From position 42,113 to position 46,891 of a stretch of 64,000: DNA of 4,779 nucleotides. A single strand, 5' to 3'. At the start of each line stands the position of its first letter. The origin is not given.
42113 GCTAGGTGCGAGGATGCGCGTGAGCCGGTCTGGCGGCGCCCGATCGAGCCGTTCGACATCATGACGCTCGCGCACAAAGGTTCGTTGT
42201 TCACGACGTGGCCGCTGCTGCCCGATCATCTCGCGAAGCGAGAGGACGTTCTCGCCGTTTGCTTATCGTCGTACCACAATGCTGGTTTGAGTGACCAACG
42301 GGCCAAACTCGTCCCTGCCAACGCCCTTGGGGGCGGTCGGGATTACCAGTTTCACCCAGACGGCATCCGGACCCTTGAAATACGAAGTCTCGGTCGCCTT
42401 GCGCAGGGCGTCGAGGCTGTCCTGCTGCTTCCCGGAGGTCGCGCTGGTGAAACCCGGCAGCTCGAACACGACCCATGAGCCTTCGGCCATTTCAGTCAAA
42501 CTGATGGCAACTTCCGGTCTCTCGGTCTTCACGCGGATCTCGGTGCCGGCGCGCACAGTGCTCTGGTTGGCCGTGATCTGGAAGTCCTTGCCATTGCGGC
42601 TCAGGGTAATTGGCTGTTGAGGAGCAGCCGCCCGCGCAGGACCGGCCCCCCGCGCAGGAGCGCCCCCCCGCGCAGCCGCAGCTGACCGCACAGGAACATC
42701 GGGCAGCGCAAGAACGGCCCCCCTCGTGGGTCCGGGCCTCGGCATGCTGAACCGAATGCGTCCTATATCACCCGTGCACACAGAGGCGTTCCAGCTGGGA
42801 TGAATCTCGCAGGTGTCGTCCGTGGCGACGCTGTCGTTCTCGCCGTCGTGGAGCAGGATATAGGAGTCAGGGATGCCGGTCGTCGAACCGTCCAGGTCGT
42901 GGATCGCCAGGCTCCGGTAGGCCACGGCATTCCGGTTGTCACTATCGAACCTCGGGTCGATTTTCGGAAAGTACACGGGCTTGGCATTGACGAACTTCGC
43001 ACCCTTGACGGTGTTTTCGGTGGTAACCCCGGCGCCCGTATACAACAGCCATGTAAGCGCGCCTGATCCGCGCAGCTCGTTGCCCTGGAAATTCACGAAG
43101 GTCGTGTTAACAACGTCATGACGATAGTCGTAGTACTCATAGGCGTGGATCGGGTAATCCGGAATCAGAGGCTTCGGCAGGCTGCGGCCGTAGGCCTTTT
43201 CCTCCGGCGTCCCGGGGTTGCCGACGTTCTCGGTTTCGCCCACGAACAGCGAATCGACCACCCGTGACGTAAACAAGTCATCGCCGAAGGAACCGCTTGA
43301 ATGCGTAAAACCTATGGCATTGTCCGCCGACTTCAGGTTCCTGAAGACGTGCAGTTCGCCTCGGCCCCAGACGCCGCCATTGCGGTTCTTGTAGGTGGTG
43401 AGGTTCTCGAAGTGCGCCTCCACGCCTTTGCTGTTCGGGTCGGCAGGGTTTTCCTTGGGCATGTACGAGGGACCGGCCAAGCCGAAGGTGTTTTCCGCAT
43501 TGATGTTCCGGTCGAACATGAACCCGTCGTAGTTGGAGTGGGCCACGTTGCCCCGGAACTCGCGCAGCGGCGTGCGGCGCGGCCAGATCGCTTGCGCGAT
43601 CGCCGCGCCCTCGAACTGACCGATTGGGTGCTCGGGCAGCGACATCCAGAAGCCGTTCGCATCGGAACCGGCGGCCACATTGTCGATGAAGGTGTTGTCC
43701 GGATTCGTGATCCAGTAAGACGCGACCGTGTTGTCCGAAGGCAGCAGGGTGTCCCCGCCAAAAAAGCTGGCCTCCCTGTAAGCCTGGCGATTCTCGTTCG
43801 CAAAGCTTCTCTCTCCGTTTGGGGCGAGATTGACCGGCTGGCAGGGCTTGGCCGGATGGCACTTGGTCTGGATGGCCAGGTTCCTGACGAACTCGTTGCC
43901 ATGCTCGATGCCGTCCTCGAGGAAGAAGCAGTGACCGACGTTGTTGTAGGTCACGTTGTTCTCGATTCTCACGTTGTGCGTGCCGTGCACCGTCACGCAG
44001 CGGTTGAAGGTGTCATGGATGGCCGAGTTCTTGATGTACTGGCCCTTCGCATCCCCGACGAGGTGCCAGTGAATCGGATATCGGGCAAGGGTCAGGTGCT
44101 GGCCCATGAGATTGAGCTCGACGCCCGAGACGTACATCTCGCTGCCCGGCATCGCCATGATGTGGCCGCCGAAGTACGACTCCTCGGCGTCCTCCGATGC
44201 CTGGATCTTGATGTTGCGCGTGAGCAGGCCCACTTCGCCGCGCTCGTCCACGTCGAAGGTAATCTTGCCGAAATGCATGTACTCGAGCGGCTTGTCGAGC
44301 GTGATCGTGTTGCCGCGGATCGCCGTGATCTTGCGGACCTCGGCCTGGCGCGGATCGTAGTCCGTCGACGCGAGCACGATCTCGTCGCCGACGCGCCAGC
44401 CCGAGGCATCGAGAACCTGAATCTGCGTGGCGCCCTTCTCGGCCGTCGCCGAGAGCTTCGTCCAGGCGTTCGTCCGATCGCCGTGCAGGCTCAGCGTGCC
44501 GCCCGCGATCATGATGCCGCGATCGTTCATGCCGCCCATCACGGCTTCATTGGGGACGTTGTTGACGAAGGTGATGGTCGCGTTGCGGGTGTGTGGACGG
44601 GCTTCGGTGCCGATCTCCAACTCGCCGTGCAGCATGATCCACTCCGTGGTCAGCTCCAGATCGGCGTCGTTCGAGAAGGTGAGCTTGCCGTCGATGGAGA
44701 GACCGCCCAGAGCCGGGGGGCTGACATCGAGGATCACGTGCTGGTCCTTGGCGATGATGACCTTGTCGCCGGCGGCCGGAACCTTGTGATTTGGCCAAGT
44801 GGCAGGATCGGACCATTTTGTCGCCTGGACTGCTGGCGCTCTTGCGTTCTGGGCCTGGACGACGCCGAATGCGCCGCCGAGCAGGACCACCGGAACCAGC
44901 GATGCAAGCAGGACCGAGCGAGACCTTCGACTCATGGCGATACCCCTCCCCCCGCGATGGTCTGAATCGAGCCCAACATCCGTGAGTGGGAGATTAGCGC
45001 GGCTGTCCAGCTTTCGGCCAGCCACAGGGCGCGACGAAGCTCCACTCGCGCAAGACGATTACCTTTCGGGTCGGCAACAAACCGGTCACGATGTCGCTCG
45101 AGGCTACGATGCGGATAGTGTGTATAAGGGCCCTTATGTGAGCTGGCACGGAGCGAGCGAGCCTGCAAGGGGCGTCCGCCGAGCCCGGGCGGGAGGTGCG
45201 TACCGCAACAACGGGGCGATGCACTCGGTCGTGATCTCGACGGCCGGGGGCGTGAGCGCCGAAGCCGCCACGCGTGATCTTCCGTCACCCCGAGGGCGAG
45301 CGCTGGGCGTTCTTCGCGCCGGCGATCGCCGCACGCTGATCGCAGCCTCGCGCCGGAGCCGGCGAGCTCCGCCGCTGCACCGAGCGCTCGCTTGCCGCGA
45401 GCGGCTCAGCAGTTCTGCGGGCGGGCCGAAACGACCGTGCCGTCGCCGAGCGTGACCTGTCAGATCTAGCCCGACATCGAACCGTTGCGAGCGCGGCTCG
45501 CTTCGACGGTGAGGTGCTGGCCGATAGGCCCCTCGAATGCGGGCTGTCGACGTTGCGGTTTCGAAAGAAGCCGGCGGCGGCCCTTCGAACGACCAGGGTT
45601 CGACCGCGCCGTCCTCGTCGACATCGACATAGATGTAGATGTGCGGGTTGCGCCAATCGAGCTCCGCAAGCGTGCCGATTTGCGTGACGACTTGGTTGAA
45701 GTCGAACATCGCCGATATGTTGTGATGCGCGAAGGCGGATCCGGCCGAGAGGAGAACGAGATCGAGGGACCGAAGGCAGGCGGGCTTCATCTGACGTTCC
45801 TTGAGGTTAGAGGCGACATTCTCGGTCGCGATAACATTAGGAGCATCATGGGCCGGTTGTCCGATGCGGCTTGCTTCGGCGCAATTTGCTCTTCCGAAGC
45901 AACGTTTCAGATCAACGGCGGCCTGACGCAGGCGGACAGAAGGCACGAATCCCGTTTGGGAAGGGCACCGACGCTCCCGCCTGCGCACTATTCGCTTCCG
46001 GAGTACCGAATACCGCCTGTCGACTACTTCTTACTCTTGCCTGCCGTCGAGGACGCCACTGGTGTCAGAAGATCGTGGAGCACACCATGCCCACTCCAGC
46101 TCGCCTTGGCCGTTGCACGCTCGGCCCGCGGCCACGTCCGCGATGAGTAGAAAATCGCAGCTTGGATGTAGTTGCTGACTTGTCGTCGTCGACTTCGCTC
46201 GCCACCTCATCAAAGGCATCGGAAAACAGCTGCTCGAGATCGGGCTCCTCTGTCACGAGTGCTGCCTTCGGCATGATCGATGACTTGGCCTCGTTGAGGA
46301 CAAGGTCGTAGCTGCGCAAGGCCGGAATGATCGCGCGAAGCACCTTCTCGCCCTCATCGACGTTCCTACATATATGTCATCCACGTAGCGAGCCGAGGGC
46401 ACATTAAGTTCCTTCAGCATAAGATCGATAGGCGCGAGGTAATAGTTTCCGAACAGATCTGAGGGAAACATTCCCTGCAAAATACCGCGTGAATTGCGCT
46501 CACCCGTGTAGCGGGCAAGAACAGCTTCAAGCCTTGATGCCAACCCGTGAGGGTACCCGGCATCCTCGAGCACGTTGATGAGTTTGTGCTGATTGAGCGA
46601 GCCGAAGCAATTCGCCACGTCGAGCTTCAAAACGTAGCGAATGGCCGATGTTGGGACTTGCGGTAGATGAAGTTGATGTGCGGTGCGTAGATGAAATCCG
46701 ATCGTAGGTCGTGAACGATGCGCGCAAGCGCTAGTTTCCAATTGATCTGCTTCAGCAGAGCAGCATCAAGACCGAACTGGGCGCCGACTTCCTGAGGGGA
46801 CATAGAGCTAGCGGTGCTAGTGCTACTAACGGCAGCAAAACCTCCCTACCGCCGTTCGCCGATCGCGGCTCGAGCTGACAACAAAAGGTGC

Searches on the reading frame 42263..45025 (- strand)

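Call 54: search_protein_families(library=pfam, proteins=[window:42263-45025:-], max_evalue=0.001)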
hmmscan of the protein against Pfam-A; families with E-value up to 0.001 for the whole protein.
window:42263-45025:- (920 aa): 3 families
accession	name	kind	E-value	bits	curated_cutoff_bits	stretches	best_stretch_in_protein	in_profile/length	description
PF24606.1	CEMIP_beta-hel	-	3.8e-81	272.3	27.3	1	284-500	1-209/212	CEMIP beta-helix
PF10162.14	G8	-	3.1e-27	95.4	22.9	1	76-192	1-124/124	G8 domain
PF13229.12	Beta_helix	-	0.00088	19.4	25.9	1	325-386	76-136/158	Right handed beta helix region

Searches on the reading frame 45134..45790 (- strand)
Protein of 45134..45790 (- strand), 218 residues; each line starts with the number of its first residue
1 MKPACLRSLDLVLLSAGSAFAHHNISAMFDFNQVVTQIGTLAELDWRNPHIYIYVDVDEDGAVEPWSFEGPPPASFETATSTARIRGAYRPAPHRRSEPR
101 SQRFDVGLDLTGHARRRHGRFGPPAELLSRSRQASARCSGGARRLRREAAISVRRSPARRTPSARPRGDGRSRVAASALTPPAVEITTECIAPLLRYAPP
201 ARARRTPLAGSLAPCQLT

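Call 54: search_protein_families(library=pfam, proteins=[window:45134-45790:-], max_evalue=0.001)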
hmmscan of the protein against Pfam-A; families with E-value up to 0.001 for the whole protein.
window:45134-45790:- (218 aa): 1 family
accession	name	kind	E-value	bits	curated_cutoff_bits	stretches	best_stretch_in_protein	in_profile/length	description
PF19649.4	DUF6152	-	2.4e-13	50.4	27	1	14-74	4-64/98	Family of unknown function (DUF6152)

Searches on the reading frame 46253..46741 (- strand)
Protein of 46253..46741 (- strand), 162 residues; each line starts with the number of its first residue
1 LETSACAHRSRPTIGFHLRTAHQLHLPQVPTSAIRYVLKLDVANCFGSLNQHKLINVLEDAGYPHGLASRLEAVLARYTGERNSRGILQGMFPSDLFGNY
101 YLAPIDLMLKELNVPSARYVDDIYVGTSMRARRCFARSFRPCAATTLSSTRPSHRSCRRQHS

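Call 6: search_protein_families(library=ncbifam, proteins=[window:46253-46741:-], max_evalue=0.01)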
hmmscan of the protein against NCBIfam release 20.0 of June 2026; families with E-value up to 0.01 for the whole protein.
window:46253-46741:- (162 aa): 6 families
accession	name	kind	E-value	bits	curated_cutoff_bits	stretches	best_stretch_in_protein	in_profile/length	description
TIGR04416.1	group_II_RT_mat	equivalog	3.3e-09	36.3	300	1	33-130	121-223/353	group II intron reverse transcriptase/maturase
NF041750.1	Drt5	equivalog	1e-08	34.6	550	1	32-125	124-217/484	antiviral reverse transcriptase Drt5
NF041747.1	Drt3a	equivalog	5.2e-08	32.6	200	1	35-133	111-212/412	antiviral reverse transcriptase Drt3a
NF038233.2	retron_St85_RT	exception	7.1e-06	25.5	235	1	35-129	89-184/289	retron St85 family RNA-directed DNA polymerase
NF041749.1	Drt4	equivalog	0.0027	16.7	450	1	33-124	135-232/489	antiviral reverse transcriptase Drt4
NF042941.1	Retron_TIR_antiphage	equivalog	0.0049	15.7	600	1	35-130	92-187/464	TIR domain-containing anti-phage reverse transcriptase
